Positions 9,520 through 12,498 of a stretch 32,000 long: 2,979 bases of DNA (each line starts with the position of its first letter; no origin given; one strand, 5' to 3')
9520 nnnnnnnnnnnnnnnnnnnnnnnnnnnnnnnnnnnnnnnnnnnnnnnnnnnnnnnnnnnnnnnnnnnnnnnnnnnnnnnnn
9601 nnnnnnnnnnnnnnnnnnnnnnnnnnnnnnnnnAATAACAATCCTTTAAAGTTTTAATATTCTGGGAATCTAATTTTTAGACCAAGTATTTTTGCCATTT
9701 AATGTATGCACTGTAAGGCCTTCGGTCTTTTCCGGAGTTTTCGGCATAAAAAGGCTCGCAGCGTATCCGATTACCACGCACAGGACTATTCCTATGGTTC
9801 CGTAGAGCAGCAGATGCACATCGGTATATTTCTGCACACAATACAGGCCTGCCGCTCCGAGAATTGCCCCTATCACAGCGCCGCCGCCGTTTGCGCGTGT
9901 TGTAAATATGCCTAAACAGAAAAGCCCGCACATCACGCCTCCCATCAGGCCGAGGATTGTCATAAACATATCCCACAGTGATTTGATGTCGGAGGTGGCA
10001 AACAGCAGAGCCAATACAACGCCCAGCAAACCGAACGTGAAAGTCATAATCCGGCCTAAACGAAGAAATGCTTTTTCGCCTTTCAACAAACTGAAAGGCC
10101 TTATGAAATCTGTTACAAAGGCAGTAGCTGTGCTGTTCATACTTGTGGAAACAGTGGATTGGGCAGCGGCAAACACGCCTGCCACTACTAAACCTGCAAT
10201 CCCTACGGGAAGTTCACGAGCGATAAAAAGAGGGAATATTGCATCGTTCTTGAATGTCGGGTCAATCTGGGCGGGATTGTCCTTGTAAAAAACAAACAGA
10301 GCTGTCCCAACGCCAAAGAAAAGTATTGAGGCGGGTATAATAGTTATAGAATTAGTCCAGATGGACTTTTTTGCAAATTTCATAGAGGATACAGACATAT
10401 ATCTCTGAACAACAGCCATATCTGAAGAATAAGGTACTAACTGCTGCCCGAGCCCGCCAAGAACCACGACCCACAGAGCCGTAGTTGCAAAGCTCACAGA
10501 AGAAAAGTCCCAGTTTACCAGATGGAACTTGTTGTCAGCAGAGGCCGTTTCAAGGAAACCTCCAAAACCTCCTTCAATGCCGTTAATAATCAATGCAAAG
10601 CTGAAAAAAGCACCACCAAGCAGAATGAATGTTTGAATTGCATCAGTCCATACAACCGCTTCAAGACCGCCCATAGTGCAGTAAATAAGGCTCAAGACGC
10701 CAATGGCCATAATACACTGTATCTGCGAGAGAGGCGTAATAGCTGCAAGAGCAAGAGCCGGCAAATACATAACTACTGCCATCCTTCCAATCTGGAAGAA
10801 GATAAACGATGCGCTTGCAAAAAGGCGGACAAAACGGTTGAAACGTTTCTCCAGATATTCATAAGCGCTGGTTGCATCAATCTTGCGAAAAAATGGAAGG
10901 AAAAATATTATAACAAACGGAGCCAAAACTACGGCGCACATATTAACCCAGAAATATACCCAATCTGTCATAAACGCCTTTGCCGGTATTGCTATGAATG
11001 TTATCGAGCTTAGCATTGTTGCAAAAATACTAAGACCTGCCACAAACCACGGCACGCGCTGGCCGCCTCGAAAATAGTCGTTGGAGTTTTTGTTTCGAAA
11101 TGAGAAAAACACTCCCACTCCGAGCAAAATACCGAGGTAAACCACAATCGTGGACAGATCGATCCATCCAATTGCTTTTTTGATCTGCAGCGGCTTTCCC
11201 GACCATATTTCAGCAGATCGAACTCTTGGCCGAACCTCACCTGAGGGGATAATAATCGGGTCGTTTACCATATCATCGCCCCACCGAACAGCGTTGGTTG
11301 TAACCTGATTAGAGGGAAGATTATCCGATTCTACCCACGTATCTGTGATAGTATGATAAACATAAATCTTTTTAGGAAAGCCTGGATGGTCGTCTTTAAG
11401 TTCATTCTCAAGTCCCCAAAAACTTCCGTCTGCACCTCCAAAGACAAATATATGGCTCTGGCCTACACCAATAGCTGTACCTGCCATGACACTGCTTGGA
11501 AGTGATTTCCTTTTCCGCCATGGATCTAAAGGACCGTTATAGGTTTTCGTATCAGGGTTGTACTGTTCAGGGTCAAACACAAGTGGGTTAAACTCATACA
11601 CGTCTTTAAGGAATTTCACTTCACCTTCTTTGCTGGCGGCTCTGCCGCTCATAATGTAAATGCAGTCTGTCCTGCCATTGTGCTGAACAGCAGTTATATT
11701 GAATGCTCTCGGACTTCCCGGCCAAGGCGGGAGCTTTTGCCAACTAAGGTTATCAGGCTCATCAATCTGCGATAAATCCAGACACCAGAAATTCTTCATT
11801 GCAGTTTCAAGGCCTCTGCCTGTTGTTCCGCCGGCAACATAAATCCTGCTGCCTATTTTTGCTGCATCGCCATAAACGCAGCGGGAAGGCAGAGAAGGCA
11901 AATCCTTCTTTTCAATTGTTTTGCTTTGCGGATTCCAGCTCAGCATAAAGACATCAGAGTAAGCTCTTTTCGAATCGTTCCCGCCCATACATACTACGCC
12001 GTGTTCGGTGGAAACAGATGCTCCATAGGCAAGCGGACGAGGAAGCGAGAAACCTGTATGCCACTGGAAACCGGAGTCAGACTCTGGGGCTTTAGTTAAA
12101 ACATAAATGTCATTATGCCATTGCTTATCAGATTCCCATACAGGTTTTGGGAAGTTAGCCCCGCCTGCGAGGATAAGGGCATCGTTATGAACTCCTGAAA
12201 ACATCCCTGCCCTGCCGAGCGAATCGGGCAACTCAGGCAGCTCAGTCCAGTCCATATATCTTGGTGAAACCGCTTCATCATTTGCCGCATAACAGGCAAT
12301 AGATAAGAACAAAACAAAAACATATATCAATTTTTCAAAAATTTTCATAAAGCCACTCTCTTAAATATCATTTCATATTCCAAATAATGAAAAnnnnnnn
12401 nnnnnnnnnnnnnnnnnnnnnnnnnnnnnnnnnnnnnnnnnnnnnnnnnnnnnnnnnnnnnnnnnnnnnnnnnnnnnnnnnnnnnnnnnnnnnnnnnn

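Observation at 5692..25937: About 20 kb one-strand sialoglycan/sulfoglycan locus lacking the canonical Nan catabolic core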

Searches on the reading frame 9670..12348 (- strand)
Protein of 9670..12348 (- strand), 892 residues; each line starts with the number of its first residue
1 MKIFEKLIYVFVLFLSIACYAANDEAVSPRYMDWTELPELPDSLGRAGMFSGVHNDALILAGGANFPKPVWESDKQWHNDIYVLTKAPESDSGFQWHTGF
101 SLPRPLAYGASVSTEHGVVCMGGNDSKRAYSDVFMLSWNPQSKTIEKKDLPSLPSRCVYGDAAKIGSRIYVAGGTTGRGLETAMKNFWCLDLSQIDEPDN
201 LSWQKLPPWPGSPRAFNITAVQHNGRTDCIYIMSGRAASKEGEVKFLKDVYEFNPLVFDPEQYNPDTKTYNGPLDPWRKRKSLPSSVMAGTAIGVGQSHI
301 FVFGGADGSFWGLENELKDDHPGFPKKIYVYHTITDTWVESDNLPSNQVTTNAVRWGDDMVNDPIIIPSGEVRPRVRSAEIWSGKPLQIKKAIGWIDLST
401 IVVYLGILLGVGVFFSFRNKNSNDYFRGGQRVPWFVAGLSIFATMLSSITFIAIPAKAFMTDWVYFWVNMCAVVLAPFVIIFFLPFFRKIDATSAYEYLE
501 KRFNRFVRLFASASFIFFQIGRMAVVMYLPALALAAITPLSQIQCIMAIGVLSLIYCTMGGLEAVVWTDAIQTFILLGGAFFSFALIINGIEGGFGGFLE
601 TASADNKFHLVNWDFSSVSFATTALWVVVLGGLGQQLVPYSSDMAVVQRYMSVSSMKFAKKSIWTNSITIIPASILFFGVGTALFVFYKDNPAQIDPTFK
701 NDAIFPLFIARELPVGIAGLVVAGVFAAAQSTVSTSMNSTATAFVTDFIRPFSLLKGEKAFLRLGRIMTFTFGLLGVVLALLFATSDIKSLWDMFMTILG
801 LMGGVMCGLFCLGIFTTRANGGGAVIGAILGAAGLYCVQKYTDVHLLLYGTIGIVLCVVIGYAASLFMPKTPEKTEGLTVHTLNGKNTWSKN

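Call 4: search_protein_families(library=pfam, proteins=[window:9670-12348:-], max_evalue=0.01)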
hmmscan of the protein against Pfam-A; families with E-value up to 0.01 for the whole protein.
window:9670-12348:- (892 aa): 9 families
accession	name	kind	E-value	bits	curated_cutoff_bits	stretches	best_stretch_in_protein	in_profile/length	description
PF00474.23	SSF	-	2.6e-40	139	22.8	1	425-831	1-406/406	Sodium:solute symporter family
PF24996.1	NANM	-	1.7e-29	103.2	45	2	28-142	223-347/350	N-acetylneuraminate epimerase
PF13964.12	Kelch_6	-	5.9e-16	58.3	25.3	1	156-209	2-46/50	Kelch motif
PF24681.1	Kelch_KLHDC2_KLHL20_DRC7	-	3.7e-12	46.4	50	1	54-305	7-221/221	KLHDC2/KLHL20/DRC7 Kelch-repeats domain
PF07646.21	Kelch_2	-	9e-08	32.2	21.3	1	288-342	2-45/48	Kelch motif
PF01344.31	Kelch_1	-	1.4e-06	28.1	20.1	1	162-207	7-43/46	Kelch motif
PF24981.1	Beta-prop_ATRN-LZTR1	-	5.4e-06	26.3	50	0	215-361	148-268/289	Attractin/LZTR1 beta-propeller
PF13418.12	Kelch_4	-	5e-05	23.6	21.6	0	167-194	13-38/49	Galactose oxidase, central domain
PF13415.12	Kelch_3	-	0.0022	18.6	22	0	166-216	1-42/48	Galactose oxidase, central domain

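Call 6: search_protein_families(library=ncbifam, proteins=[window:9670-12348:-], max_evalue=0.01)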
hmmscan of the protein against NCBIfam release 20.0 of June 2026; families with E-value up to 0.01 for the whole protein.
window:9670-12348:- (892 aa): 13 families
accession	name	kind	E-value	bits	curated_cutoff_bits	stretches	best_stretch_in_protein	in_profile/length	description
TIGR00813.1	sss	superfamily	5.3e-64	216.8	184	1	425-831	1-411/411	sodium/solute symporter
TIGR03548.1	mutarot_permut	subfamily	8.8e-40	136.8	243.2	1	43-311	1-237/323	cyclically-permuted mutarotase family protein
NF007790.0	PRK10484.1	equivalog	3e-31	108.8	401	1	416-870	23-485/527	solute:sodium symporter family transporter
NF010730.0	PRK14131.1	subfamily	9.7e-29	100.3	416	2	32-146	258-383/384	N-acetylneuraminate epimerase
TIGR03547.1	muta_rot_YjhT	subfamily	2.4e-27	96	256.35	2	37-139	234-346/346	YjhT family mutarotase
TIGR02121.1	Na_Pro_sym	equivalog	1.3e-20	73.6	515.5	1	398-875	4-476/488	sodium/proline symporter PutP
TIGR02119.1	panF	equivalog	4e-20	72.3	328.05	1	401-859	7-459/471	sodium/pantothenate symporter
TIGR03648.1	Na_symport_lg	subfamily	1.7e-11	43.2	320.75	2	712-833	357-475/547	VC_2705 family sodium/solute symporter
NF006903.2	PRK09395.1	subfamily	2.2e-10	39.5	750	1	389-832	29-472/552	cation/acetate symporter ActP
NF058657.1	MncbAcdTpMctC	equivalog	7.4e-10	37.9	670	1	397-799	8-416/527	monocarboxylic acid transporter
NF011948.0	PRK15419.1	equivalog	8e-10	38.2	955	1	398-871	8-483/502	sodium/proline symporter PutP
NF009135.0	PRK12488.1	subfamily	1.4e-08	33.8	850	1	390-832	27-469/549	cation/acetate symporter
TIGR02711.1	symport_actP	equivalog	7.7e-06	24.9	1099.25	1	395-832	32-469/549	cation/acetate symporter ActP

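Call 24: search_solved_structures(query=window:9670-12348:-, max_evalue=0.00001)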
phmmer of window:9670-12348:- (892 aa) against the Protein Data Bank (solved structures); distinct sequences matched with E-value up to 0.00001: 14.
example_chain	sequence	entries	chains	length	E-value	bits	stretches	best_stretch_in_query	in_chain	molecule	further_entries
5nv9_A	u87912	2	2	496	8.3e-111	374.8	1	393-870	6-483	Putative sodium:solute symporter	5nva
26va_A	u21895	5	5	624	2e-52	181.7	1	397-833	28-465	Sodium-dependent multivitamin transporter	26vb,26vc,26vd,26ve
7sl9_A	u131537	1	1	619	9.2e-50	172.8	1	393-833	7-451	Sodium-coupled monocarboxylate transporter 1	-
9zfl_A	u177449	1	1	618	8.6e-45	156.4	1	400-834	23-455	Sodium/iodide cotransporter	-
7uuy_A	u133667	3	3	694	1.5e-44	155.6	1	400-834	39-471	Sodium/iodide cotransporter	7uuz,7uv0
2xq2_A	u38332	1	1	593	6.1e-37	130.4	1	389-831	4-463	SODIUM/GLUCOSE COTRANSPORTER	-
3dh4_A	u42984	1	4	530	4.1e-30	107.8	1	428-831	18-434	Sodium/glucose cotransporter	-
2xq2_B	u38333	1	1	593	2.1e-28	102.2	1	431-831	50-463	SODIUM/GLUCOSE COTRANSPORTER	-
8hb0_A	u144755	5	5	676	4.7e-22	81.1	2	396-599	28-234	Sodium/glucose cotransporter 2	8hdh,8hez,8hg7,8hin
7vsi_A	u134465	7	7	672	6.8e-22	80.6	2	396-599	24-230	Sodium/glucose cotransporter 2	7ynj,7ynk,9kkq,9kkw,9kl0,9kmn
7sl8_A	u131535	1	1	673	4.3e-20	74.6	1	395-832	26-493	Sodium/glucose cotransporter 1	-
7sla_A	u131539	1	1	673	4.4e-20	74.6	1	395-832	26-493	Sodium/glucose cotransporter 1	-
7wmv_A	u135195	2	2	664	9.2e-20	73.6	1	395-832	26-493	Sodium/glucose cotransporter 1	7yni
2uvk_A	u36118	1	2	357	3.8e-07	31.8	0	32-144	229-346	YJHT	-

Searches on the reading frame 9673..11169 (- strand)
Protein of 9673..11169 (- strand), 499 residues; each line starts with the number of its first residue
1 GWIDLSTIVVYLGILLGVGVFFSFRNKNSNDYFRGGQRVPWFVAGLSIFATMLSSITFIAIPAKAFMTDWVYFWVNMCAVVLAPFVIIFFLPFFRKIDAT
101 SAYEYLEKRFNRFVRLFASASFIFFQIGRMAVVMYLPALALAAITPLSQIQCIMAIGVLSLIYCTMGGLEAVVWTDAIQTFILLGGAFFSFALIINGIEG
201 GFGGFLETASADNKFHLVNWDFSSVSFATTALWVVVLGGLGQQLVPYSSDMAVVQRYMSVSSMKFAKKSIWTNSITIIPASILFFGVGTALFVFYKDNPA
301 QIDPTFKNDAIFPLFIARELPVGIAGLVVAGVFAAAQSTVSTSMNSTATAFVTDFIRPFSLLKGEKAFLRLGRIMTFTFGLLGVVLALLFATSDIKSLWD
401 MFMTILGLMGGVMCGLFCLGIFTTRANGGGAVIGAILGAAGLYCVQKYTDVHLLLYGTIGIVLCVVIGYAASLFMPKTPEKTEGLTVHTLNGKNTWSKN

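Call 43: search_solved_structures(query=window:9673-11169:-, max_evalue=1e-60, show_alignments=1)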
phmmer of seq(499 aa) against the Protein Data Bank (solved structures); distinct sequences matched with E-value up to 1e-60: 1.
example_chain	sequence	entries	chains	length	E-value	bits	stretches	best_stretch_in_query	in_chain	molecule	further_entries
5nv9_A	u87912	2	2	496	9.7e-111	374.4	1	1-477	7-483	Putative sodium:solute symporter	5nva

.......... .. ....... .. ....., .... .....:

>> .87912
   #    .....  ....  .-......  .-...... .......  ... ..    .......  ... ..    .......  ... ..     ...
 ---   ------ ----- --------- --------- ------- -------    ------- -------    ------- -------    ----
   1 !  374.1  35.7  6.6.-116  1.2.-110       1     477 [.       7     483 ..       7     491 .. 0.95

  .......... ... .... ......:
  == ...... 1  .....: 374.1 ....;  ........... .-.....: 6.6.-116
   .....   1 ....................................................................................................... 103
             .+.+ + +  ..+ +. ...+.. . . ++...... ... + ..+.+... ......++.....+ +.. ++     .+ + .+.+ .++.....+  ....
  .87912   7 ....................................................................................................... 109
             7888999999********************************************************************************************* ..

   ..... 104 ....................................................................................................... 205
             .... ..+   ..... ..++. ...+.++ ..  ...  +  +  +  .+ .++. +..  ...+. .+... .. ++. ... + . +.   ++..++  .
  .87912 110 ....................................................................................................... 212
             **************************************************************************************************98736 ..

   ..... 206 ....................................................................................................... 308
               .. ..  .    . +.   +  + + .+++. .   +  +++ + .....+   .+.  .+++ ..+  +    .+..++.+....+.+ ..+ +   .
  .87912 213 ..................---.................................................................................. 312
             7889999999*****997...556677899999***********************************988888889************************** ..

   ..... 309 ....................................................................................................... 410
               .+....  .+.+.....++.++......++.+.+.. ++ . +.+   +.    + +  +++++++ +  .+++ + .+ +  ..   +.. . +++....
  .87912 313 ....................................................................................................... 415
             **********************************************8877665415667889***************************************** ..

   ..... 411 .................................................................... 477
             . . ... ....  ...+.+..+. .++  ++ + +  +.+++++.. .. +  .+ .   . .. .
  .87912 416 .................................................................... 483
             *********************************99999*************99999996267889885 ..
